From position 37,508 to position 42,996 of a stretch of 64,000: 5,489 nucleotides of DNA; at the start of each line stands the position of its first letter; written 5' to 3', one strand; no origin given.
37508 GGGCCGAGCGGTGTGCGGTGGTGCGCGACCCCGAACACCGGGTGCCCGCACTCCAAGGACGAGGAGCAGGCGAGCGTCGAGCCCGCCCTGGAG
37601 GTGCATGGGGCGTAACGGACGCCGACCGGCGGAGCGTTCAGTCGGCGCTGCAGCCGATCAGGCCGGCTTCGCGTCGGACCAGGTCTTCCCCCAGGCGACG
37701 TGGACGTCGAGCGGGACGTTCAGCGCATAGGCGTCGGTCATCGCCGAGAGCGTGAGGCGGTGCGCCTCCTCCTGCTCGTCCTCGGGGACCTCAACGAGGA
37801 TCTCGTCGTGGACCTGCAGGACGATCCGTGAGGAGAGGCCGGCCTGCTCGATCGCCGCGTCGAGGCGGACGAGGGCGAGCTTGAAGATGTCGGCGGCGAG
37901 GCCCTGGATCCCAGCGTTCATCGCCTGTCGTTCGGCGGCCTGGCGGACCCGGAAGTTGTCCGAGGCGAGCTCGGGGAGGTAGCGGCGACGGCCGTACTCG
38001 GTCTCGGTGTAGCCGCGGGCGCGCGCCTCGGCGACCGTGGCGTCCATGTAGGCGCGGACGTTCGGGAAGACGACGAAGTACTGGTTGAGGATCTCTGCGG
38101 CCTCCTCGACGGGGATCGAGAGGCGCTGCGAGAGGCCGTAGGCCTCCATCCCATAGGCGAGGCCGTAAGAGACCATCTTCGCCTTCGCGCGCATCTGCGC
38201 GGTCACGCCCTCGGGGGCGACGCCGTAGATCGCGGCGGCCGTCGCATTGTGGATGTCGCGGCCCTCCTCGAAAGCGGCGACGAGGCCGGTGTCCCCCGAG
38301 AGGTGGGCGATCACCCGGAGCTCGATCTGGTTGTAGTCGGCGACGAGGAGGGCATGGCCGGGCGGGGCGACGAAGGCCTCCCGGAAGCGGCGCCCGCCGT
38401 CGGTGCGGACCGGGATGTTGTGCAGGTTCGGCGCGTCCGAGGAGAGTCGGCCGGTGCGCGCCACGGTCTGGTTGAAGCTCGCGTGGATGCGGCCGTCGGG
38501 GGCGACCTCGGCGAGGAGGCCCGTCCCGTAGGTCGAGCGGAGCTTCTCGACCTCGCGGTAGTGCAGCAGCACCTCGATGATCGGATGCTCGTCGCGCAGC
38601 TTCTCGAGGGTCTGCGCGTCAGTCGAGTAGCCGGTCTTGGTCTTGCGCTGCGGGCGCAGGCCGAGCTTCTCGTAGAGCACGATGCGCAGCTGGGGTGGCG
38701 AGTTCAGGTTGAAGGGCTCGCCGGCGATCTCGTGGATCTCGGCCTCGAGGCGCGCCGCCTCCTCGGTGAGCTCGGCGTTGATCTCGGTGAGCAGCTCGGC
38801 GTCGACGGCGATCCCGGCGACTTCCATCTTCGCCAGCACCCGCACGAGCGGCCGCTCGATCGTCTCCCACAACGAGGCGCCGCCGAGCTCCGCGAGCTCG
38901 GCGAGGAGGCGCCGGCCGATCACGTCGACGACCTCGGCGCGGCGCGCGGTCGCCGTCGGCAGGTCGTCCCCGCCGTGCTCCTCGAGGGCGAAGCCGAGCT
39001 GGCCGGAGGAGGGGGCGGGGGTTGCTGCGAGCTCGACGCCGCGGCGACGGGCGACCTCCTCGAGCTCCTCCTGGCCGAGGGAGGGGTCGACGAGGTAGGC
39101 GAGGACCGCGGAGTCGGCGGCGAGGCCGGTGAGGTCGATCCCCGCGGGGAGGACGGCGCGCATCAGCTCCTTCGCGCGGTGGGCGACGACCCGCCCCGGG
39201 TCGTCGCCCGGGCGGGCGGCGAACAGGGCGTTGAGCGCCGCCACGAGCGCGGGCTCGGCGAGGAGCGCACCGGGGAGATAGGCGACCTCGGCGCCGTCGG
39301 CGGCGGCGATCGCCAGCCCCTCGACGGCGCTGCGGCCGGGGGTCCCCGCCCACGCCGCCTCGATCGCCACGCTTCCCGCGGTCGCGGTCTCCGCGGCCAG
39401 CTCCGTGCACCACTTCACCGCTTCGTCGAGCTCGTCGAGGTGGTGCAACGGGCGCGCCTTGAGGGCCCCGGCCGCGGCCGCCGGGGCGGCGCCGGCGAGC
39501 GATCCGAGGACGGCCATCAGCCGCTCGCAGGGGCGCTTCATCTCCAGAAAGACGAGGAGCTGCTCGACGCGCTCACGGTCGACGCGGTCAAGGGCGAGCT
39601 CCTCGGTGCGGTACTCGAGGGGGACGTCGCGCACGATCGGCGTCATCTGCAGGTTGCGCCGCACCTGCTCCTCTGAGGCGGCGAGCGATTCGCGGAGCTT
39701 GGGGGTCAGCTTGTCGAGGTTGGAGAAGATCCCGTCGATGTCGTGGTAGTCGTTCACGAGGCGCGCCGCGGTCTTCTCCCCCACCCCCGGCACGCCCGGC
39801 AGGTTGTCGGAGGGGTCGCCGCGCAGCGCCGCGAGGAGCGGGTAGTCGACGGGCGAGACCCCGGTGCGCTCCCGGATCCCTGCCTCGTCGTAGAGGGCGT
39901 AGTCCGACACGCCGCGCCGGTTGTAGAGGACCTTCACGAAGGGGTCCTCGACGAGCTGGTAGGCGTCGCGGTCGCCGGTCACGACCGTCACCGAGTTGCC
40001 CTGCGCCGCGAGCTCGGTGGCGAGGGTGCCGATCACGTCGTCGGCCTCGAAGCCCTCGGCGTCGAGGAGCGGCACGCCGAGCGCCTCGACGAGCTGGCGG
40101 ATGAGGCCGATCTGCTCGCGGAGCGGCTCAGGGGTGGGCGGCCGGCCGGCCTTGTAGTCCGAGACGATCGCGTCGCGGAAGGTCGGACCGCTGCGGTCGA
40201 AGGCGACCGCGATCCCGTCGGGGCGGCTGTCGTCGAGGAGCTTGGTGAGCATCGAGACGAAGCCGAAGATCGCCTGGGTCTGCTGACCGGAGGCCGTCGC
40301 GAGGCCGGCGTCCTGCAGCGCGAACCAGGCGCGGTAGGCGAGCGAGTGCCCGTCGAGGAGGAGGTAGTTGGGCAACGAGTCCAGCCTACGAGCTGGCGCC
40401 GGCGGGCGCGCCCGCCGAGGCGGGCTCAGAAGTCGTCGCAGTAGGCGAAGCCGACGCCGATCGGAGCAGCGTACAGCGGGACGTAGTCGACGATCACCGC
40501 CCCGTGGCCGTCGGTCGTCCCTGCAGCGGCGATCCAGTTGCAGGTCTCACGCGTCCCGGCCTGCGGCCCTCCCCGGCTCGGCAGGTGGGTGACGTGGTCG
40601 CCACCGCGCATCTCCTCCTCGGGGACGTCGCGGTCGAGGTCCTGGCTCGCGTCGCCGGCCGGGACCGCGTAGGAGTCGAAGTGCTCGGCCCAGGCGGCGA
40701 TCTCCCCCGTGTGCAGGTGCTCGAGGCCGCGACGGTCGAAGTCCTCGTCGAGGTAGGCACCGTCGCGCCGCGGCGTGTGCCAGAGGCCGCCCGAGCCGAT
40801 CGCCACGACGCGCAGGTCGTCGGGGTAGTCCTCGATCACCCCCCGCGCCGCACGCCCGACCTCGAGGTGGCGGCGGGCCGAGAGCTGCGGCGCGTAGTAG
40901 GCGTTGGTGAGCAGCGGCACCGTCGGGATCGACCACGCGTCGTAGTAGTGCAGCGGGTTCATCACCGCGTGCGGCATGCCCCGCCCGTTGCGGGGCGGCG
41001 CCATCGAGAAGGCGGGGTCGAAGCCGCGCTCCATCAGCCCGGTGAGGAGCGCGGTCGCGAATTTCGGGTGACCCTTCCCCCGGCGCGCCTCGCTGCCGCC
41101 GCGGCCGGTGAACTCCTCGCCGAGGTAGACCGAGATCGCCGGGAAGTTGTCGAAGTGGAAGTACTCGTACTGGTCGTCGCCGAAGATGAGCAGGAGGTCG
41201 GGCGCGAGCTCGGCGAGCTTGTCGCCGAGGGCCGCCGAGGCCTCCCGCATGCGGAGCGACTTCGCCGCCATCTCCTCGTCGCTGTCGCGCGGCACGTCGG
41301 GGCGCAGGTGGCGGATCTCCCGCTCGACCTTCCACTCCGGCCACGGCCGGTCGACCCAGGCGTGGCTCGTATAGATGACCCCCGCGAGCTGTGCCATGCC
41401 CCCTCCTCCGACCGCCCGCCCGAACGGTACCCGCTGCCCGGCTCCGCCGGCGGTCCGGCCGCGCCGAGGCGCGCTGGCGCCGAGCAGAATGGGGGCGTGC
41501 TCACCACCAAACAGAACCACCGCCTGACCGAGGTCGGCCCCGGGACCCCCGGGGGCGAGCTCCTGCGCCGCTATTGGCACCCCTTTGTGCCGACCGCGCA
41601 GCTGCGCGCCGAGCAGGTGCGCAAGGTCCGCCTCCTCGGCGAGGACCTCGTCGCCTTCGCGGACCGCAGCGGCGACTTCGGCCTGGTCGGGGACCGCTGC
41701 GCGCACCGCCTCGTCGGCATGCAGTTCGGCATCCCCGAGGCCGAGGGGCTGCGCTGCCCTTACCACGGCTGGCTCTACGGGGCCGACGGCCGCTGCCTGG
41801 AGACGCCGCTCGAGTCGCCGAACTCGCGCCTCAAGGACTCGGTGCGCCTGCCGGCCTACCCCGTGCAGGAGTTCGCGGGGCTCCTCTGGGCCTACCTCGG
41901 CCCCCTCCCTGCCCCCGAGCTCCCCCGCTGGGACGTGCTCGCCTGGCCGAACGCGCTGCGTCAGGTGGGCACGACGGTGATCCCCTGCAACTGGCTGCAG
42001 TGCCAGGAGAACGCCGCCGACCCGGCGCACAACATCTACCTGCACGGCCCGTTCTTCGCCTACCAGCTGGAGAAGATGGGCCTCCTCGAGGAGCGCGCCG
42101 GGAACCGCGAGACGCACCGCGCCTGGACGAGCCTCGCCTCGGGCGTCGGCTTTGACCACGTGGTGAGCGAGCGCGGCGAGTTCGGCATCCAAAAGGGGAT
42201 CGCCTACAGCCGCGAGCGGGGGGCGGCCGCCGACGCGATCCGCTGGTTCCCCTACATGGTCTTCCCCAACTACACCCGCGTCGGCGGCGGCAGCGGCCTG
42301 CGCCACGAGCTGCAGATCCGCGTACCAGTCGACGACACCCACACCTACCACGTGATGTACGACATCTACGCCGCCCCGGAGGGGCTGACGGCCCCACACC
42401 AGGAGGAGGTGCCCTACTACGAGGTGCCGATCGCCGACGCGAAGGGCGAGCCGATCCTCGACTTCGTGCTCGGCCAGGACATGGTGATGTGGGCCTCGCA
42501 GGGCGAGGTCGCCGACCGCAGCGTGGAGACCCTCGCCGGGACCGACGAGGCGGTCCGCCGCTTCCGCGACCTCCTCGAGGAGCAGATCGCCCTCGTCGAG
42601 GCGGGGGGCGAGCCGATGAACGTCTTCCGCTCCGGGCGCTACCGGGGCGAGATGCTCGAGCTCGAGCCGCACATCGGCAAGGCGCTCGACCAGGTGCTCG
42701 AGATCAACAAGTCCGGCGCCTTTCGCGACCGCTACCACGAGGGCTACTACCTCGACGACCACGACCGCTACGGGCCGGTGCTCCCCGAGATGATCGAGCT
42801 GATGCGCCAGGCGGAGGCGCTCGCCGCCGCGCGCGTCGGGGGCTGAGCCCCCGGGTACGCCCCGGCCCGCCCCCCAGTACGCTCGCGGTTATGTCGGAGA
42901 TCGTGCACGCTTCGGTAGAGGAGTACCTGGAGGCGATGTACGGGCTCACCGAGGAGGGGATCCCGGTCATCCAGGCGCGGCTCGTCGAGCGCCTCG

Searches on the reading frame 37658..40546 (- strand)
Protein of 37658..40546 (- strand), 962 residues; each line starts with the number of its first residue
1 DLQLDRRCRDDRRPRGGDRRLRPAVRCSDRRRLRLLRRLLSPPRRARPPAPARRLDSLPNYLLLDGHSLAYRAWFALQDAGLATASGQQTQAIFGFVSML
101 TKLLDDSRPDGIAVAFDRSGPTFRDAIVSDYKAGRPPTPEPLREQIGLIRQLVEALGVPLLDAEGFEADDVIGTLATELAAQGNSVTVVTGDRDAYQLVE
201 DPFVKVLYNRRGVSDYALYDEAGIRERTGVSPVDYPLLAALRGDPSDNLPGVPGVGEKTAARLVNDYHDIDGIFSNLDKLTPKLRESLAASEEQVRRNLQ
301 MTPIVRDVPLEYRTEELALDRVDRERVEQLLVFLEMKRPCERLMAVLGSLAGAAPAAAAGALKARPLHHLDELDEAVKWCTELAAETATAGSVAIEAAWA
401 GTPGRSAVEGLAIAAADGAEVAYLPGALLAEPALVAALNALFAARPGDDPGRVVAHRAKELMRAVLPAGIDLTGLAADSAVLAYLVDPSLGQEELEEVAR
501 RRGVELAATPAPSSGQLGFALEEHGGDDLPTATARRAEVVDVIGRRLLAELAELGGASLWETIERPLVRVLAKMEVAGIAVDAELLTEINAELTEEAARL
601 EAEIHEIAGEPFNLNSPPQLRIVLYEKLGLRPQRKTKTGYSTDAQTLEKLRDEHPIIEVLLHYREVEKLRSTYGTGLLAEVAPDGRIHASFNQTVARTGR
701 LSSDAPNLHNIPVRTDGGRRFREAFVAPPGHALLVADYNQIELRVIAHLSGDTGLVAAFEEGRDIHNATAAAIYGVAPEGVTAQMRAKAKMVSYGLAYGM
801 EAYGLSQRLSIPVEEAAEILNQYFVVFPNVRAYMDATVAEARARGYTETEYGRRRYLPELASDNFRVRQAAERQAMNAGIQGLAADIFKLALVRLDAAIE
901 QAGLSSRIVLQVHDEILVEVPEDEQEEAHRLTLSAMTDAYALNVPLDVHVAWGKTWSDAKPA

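Call 18: search_protein_families(library=pfam, proteins=[window:37658-40546:-], max_evalue=0.001)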
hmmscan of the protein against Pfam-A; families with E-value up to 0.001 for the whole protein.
window:37658-40546:- (962 aa): 3 families
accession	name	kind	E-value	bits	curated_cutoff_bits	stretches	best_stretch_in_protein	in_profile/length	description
PF00476.26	DNA_pol_A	-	7.2e-146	486.4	34.3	1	584-957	2-380/381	DNA polymerase family A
PF02739.22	5_3_exonuc_N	-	4.8e-53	179.7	34.3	1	61-229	2-164/164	5'-3' exonuclease, N-terminal resolvase-like domain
PF01367.25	5_3_exonuc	-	1.1e-25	90.3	40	1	231-324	2-96/97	5'-3' exonuclease, C-terminal SAM fold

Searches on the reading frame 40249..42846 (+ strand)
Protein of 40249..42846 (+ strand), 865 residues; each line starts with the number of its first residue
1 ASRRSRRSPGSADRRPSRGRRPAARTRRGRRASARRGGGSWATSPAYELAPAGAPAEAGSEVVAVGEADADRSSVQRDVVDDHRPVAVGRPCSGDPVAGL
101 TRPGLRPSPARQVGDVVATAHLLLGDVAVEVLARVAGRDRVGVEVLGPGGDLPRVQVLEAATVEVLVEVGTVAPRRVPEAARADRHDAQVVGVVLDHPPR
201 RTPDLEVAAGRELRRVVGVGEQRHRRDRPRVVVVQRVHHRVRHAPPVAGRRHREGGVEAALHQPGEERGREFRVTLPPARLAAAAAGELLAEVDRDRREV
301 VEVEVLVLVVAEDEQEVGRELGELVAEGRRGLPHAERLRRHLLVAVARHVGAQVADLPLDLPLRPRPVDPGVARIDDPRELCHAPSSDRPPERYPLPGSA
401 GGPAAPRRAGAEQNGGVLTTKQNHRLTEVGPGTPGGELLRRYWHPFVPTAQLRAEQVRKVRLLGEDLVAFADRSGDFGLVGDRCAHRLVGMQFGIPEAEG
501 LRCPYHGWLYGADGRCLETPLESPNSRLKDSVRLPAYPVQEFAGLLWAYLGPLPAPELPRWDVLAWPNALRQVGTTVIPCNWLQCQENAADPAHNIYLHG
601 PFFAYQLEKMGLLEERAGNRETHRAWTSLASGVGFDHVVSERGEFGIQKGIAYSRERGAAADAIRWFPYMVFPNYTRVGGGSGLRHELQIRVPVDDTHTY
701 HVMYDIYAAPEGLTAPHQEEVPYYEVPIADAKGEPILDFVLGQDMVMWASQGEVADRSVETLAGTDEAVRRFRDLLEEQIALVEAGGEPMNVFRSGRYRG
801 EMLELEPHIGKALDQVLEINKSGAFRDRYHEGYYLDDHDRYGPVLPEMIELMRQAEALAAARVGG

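Call 15: search_protein_families(library=pfam, proteins=[window:40249-42846:+], max_evalue=0.01)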
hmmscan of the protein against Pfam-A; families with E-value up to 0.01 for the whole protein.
window:40249-42846:+ (865 aa): 2 families
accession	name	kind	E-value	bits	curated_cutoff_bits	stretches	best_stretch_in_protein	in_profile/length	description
PF00355.32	Rieske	-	7.1e-15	55.1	20.3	1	443-524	2-83/88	Rieske [2Fe-2S] domain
PF19301.5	LigXa_C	-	9.3e-10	38.6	27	1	742-790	208-256/304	LigXa C-terminal domain like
